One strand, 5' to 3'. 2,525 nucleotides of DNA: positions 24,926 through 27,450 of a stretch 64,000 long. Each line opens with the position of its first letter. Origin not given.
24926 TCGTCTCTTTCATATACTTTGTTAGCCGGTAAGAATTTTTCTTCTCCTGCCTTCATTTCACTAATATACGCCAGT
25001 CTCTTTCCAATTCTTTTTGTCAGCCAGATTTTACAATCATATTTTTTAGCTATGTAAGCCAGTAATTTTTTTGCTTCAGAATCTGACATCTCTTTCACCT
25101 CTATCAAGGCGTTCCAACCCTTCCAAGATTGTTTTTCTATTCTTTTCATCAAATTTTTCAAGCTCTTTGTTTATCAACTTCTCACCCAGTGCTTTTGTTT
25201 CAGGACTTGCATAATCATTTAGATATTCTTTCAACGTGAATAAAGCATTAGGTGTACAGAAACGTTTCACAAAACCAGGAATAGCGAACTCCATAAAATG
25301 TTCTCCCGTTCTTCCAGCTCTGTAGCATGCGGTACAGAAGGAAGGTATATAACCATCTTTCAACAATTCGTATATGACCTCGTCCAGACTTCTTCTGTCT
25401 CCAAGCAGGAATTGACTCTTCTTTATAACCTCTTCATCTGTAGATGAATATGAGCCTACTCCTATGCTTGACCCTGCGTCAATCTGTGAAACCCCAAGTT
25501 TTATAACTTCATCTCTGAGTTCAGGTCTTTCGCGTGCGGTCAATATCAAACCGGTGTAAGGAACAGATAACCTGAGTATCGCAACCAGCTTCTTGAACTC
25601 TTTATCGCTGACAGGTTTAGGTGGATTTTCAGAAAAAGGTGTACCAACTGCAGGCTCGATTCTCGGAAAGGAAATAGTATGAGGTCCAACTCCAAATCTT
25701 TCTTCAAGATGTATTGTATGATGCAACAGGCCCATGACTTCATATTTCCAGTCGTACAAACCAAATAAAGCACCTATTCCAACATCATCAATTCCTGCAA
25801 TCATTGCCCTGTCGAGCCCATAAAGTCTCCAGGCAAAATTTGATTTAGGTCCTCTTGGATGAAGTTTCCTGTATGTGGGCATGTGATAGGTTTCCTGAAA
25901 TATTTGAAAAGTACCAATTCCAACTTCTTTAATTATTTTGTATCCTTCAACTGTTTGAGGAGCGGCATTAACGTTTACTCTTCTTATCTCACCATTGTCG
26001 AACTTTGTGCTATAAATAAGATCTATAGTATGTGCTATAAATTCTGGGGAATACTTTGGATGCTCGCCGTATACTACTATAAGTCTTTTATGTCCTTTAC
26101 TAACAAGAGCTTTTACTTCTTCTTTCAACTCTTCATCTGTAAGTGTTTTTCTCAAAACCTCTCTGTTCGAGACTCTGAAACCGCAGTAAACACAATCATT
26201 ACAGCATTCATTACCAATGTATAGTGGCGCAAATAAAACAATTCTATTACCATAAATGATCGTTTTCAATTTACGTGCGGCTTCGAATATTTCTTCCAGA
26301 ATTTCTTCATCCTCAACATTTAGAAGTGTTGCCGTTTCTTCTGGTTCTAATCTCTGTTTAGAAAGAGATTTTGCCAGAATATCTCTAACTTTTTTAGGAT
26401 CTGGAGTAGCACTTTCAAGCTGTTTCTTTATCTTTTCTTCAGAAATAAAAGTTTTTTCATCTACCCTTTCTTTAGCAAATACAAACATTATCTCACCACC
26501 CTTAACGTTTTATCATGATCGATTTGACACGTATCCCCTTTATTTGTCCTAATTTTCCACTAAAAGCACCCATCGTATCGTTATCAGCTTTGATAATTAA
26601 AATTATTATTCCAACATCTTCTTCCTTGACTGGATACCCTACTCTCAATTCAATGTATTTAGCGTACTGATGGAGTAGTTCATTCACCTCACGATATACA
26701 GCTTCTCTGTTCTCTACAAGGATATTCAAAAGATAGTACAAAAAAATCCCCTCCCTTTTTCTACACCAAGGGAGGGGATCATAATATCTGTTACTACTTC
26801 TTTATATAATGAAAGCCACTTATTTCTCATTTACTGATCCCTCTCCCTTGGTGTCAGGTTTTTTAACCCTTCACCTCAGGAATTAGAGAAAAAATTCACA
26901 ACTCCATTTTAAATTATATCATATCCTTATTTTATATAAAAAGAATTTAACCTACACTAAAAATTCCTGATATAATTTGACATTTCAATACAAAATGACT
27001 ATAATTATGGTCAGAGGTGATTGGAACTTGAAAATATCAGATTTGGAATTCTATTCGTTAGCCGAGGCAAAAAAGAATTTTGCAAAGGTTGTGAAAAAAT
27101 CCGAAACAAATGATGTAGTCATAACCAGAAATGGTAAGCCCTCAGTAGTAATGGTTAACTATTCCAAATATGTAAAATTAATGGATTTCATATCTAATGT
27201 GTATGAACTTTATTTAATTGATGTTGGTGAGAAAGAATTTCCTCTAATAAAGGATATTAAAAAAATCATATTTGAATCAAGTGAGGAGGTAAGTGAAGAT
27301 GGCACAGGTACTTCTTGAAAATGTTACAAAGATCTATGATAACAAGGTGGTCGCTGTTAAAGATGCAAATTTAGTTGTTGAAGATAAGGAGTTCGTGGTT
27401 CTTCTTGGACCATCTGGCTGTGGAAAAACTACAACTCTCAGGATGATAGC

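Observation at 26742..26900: Mutually exclusive terminator and antiterminator structures directly abutting the start codon of the hydG/hydE operon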

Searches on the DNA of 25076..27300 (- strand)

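Call 3: search_rna_families(source=window, start=26400, end=27300, threshold=evalue, max_evalue=10, show_alignments=3)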
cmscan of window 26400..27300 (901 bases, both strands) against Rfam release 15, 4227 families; matches with E-value up to 10: 17.
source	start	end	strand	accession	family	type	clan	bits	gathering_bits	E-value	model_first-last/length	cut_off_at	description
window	26728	26804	+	RF00616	LhrC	Gene; sRNA;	CL00114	24.8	110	0.29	1-111/111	no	Listeria LhrC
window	26740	26893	-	RF00515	PyrR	Cis-reg;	-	24.4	54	0.63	1-115/115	no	PyrR binding site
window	26827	26929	-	RF01871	MALAT1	Gene; lncRNA;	-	23.2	70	1.6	1-95/95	no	Metastasis associated lung adenocarcinoma transcript 1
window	26735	26816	-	RF02371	PyrG_leader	Cis-reg; leader;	-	23.2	65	1.7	1-78/78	no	PyrG leader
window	26741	26829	-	RF02431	SpF22_sRNA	Gene; sRNA;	-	22.1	55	0.092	1-140/140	no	Streptococcus sRNA SpF22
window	26737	26837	-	RF01771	rnk_leader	Cis-reg; leader;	-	20.4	50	1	1-109/109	no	Enterobacteria rnk leader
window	26735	26845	-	RF04342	Plastid-psbA-1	Cis-reg;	CL00153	20.1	54.3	7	1-114/114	no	Plastid-psbA-1 3UTR RNA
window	26794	26883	-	RF02621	BSnc120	Gene; sRNA;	-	18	114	0.53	1-88/88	no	Brucella sRNA 120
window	26871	26933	-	RF02443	SpR08_sRNA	Gene; sRNA;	-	17.6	80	4.7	1-73/73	no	Streptococcus sRNA SpR08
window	26732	26898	-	RF00557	L10_leader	Cis-reg; leader;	-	17.4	44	3.1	1-138/138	no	Ribosomal protein L10 leader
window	27207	27274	-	RF01467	rli36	Gene; sRNA;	-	17.2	50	5.2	1-84/84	no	Listeria sRNA rli36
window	26740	26796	-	RF02399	NsiR1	Gene; sRNA;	-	16.8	39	1.7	1-60/60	no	Nitrogen stress-induced RNA 1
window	26735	26781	+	RF02416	TCV_H4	Cis-reg;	-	16.4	50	7.7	1-51/51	no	Turnip crinkle virus 3'UTR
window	26669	26762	-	RF01797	fstAT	Gene; antitoxin;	-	15.9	72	8.9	1-94/94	no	Fst antitoxin sRNA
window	26565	26644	+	RF02181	ST7-AS2_1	Gene; lncRNA;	-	15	80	2.7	1-72/72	no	ST7 antisense RNA 2 conserved region 1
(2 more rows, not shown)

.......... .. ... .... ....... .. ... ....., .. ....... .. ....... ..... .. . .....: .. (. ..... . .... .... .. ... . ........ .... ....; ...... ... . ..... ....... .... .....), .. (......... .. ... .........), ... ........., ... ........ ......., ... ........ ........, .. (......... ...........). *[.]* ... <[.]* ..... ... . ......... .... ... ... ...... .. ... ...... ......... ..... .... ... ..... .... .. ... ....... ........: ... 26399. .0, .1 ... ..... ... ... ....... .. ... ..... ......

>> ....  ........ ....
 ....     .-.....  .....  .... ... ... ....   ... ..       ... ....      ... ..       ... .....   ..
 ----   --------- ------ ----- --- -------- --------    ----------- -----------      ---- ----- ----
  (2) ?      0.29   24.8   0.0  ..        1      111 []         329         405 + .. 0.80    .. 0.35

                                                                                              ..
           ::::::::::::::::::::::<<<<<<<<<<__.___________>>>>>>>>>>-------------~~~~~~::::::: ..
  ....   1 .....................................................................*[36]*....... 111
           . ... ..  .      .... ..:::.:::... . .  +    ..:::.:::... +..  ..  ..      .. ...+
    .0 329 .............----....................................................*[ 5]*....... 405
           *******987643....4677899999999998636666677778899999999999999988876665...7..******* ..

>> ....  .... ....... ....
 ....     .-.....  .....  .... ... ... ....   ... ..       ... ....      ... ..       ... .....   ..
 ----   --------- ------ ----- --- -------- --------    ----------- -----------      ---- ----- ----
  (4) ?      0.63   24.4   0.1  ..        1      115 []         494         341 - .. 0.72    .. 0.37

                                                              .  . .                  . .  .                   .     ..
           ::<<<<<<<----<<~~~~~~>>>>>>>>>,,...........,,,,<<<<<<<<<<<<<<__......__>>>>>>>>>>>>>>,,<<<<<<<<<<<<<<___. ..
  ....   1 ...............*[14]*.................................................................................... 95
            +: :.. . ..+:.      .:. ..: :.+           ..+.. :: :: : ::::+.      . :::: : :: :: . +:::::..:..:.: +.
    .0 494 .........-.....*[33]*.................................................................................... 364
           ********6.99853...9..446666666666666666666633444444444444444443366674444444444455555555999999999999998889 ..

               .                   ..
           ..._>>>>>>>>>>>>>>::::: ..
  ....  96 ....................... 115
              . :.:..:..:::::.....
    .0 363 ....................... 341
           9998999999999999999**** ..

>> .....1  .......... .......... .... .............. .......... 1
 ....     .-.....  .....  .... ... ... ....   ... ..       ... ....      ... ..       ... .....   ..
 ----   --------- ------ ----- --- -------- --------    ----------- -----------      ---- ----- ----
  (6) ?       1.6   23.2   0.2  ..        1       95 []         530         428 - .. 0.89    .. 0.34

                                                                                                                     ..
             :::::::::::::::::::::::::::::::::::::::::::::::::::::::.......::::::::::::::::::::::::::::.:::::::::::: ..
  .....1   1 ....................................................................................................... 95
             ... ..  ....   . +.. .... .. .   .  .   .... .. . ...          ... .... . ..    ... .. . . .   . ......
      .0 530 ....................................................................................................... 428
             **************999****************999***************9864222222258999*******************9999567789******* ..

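Call 17: build_rna_model(alignment_id=A1, structure=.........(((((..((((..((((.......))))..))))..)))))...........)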
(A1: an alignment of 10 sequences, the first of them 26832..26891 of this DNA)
Model R1 built from alignment A1 (10 sequences, 61 columns); structure: as given.
model positions 58; base pairs 13; branch points 0; effective number of sequences 6.26; information 0.961 bits per position. Calibrated on 0.2 Mb of random sequence (short: E-values are rough).
structure used (alignment columns):
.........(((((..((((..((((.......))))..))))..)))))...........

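Call 19: search_with_rna_model(model_id=R1, sources=[window, L001, L002, L003, L004, L005, L006, L007, L008, L009, L010, L011, L012, L013, L014, L015, L016, L017, L018, L019, L020, L021, L022, L023, L024, L025, L026, L027, L028, L029, L030, L031, L032, L033, L034, L035, L036, L037, L038, L039, L040, L041, L042, L043, L044, L045, L046, L047, L048, L049, L050, L051, L052, L053, L054, L055, L056, L057, L058, L059, L060, L061, L062, L063, L064, L065, L066, L067, L068, L069, L070, L071, L072, L073, L074, L075, L076, L077, L078, L079, L080], max_evalue=10, show_alignments=0)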
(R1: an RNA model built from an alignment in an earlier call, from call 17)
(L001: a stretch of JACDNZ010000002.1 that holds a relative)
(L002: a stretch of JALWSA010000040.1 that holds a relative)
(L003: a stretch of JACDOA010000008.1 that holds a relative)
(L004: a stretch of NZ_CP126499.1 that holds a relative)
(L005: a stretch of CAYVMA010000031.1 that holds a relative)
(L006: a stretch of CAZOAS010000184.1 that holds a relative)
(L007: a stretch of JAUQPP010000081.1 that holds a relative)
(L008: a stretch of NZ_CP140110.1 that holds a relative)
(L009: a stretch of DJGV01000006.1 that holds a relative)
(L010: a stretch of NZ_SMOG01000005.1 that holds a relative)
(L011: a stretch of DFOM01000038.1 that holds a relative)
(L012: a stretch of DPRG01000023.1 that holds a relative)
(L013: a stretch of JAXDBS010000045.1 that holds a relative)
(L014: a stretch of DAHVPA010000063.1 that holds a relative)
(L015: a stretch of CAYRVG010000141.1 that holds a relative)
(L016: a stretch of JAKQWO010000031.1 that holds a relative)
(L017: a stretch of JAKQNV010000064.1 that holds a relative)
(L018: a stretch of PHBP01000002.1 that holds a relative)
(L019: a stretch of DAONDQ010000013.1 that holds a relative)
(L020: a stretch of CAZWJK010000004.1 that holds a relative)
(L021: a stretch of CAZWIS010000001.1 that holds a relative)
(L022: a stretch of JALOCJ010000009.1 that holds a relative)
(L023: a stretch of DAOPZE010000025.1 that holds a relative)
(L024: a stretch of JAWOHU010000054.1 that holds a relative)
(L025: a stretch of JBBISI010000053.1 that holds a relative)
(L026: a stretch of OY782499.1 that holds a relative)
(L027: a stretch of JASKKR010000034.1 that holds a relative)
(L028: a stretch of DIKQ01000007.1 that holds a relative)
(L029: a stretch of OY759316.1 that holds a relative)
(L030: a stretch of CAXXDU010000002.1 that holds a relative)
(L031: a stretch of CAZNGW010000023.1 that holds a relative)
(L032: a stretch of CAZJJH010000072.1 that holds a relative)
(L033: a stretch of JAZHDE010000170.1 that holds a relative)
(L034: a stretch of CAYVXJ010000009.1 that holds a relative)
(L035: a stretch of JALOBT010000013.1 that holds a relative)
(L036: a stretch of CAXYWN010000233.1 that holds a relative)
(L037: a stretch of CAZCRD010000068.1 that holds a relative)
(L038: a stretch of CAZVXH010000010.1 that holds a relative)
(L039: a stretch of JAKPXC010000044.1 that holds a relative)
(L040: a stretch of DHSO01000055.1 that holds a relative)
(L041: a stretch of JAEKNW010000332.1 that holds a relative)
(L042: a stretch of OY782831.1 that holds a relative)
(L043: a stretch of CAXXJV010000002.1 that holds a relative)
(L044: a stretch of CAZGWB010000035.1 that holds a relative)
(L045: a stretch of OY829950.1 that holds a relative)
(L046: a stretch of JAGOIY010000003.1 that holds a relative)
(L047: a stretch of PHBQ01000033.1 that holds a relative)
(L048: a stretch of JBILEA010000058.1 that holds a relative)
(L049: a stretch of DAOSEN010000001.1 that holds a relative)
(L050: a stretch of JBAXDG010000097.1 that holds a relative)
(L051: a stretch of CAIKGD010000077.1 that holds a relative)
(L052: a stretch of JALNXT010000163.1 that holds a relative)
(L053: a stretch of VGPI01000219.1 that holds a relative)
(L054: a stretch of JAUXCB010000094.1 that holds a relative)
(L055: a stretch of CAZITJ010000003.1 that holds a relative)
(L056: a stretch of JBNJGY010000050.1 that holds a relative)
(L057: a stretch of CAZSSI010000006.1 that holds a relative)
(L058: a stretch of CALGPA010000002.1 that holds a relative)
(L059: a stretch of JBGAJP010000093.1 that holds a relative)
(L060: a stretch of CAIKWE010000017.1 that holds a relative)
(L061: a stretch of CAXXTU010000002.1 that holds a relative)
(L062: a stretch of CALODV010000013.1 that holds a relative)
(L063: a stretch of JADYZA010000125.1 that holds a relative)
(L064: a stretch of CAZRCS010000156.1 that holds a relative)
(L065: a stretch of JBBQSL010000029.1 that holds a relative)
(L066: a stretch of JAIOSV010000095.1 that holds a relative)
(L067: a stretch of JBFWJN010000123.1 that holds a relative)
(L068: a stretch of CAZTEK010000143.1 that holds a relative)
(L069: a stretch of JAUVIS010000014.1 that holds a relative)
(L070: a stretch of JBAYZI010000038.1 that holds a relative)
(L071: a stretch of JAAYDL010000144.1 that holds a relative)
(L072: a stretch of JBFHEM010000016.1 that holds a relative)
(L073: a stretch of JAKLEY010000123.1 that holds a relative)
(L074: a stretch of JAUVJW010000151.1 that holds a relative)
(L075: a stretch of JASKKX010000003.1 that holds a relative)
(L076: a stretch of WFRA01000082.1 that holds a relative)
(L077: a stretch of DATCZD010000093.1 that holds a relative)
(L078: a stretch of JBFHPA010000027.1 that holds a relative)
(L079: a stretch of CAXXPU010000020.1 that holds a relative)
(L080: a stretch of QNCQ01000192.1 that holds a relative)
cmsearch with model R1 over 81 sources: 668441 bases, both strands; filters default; matches with E-value up to 10: 54.
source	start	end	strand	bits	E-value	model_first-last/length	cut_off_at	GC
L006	1645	1702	+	71.5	1.3e-13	1-58/58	no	0.48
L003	3632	3690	+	70.2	2.6e-13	1-58/58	no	0.42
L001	3614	3670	+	69.5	3.8e-13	1-58/58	no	0.46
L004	3498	3558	+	67.3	1.2e-12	1-58/58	no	0.49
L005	1730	1790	+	67.3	1.2e-12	1-58/58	no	0.49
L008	3545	3603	+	67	1.4e-12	1-58/58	no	0.53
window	26832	26891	-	65.2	3.9e-12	1-58/58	no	0.43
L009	3484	3540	+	64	7.2e-12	1-58/58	no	0.42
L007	1710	1767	+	62.5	1.7e-11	1-58/58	no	0.5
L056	3569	3625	+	60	6.5e-11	1-58/58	no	0.32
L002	2607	2665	+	35.8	3.2e-05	1-58/58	no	0.54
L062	3609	3665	+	34.3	7.1e-05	1-58/58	no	0.39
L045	3584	3640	+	32.1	0.00023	1-58/58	no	0.3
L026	3595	3650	+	30.5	0.00055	1-58/58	no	0.27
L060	1049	1105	+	26.3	0.0054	1-58/58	no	0.51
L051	399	454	+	26.2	0.0058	1-58/58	no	0.54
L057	989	1045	+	23.7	0.023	1-58/58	no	0.53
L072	450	505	+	23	0.032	1-58/58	no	0.52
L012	160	216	+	22.1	0.054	1-58/58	no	0.53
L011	3598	3654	+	20.3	0.14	1-58/58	no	0.42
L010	3597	3649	+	20.3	0.14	1-58/58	no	0.42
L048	765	820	+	20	0.17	1-58/58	no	0.48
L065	820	873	+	19.8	0.19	1-58/58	no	0.5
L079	3620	3659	+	19.4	0.23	10-50/58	no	0.45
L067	903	959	+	19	0.29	1-58/58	no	0.53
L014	6017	6074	-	18.9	0.3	1-58/58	no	0.43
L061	3615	3671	+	18.7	0.33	1-58/58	no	0.53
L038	3600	3653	+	17.8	0.56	1-58/58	no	0.5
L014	2690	2743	+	17.6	0.62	1-58/58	no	0.44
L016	2223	2274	+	17.2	0.76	1-58/58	no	0.46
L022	3603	3659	+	16.7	0.98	1-58/58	no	0.39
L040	5658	5702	+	16.1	1.4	1-58/58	no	0.31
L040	3607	3663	+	16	1.5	1-58/58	no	0.44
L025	3605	3638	+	16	1.5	11-46/58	no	0.53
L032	1001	1057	+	15.9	1.6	1-58/58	no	0.44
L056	3664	3697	-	15.8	1.6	1-58/58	no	0.29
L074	4795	4858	+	15.3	2.2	1-58/58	no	0.48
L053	534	589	+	14.9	2.6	1-58/58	no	0.5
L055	834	870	+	14.9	2.6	10-49/58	no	0.62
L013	3427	3458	+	14.8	2.8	12-45/58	no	0.59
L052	1579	1628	+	14.6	3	1-58/58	no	0.42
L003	3703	3745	+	14.4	3.4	1-58/58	no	0.42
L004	3633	3672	+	14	4.2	1-58/58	no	0.38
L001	3700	3740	-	13.8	4.9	1-58/58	no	0.41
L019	861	915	+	13.7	5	1-58/58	no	0.42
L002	5418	5462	+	13.6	5.3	1-58/58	no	0.42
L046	3609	3661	+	13.6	5.4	1-58/58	no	0.53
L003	3701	3743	-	13.4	5.8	1-58/58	no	0.42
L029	3626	3658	+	13.2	6.6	12-45/58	no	0.55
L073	2621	2677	+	12.9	7.7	1-58/58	no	0.53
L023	3616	3672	+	12.9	7.9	1-58/58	no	0.49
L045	4434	4468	+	12.8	8.4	1-58/58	no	0.34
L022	7469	7509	-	12.6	9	1-58/58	no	0.37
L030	3406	3459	+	12.5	9.9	1-58/58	no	0.39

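Call 22: search_rna_families(sources=[L001, L004, L010, L022, L026, L045, L060, L062, L072, L019, L029, L061, L012, L002], threshold=gathering)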
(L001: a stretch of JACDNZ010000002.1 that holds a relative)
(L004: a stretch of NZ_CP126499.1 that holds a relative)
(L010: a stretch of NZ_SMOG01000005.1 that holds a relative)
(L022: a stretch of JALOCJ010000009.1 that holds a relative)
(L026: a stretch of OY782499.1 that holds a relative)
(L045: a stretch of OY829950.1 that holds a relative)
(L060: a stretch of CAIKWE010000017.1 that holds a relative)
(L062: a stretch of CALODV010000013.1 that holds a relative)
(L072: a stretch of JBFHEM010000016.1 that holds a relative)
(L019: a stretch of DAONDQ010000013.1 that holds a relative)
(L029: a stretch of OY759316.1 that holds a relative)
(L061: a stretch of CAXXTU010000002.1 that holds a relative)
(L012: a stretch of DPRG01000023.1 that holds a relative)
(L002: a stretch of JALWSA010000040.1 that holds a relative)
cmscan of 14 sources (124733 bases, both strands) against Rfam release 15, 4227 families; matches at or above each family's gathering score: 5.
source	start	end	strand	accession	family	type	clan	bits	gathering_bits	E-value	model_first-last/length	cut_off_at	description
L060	6917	7263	-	RF00010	RNaseP_bact_a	Gene; ribozyme;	CL00002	248.5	100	2e-79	1-367/367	no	Bacterial RNase P class A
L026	5517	5589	+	RF00005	tRNA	Gene; tRNA;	CL00001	66.1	29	7e-12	1-71/71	no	tRNA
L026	5613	5685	+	RF00005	tRNA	Gene; tRNA;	CL00001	66.1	29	7e-12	1-71/71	no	tRNA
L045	5516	5588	+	RF00005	tRNA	Gene; tRNA;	CL00001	66.1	29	7e-12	1-71/71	no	tRNA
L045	5616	5688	+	RF00005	tRNA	Gene; tRNA;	CL00001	66.1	29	7e-12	1-71/71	no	tRNA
